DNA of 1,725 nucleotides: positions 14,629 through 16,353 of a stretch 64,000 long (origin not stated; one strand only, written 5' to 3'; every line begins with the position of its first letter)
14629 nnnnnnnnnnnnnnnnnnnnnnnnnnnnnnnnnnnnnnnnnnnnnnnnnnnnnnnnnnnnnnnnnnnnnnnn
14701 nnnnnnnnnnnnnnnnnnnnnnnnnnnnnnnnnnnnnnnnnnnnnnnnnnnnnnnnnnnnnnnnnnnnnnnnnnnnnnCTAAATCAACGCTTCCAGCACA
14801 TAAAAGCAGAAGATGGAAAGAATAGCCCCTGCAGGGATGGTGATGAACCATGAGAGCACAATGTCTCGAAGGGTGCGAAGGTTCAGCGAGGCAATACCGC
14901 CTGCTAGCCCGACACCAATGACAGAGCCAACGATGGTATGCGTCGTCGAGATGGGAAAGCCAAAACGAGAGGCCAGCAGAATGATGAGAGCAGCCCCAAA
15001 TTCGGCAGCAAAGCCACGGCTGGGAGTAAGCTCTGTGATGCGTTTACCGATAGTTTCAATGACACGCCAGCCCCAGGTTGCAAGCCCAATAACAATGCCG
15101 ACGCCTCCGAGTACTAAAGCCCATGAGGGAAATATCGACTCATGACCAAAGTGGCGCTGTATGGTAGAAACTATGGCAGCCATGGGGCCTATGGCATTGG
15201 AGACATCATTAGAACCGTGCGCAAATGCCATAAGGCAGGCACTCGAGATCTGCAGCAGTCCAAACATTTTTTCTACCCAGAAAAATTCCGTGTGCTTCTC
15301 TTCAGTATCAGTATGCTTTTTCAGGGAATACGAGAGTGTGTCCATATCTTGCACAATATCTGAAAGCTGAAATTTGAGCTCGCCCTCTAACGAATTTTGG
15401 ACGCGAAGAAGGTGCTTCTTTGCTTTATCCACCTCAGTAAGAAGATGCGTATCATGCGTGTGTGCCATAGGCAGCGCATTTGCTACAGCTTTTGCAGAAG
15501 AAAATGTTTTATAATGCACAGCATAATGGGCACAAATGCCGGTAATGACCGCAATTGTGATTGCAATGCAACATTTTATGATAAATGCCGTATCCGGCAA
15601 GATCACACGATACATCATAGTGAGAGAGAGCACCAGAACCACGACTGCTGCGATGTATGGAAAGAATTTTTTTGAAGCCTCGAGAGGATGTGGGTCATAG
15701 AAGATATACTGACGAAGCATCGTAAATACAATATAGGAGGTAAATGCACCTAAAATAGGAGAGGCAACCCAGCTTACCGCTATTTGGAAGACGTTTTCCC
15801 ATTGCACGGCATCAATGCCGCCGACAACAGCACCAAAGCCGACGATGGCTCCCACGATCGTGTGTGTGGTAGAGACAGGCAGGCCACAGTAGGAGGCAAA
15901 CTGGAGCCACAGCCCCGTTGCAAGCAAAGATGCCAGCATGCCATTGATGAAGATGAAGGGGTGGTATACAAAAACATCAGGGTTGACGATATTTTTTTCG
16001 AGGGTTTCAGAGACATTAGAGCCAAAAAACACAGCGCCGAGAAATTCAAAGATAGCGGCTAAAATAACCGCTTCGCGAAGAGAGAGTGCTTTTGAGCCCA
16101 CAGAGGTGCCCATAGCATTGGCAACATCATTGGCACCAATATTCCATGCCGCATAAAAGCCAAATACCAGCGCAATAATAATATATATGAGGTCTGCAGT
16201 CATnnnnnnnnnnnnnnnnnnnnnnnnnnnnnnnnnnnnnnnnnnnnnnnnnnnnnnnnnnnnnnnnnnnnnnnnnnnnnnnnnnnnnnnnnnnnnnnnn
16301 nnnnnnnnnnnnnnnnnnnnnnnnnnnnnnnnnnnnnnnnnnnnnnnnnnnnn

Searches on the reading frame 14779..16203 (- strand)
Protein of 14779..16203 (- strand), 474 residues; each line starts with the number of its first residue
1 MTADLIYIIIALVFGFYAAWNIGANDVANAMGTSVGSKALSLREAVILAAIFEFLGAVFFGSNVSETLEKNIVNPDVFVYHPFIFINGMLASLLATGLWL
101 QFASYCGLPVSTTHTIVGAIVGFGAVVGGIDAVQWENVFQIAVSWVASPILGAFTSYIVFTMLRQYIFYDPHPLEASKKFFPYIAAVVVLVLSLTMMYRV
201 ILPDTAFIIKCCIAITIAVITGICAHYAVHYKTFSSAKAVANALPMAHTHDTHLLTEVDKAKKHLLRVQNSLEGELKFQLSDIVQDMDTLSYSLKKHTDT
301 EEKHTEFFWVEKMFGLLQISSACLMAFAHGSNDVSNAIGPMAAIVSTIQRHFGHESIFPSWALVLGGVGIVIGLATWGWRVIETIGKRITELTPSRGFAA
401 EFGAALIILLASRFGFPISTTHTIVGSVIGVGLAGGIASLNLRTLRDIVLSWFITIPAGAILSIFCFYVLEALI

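Call 44: search_protein_families(library=ncbifam, proteins=[window:14779-16203:-], max_evalue=1e-10)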
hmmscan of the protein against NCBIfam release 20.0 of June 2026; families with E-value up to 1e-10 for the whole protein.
window:14779-16203:- (474 aa): 2 families
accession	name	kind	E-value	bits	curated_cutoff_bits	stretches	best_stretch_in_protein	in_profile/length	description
NF053884.1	SulfPermCysPBac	equivalog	1.4e-37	129.4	400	2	9-165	170-317/354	sulfate permease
NF033774.1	phos_trans_PitA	exception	3.1e-27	95.3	800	2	7-166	15-180/498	inorganic phosphate transporter PitA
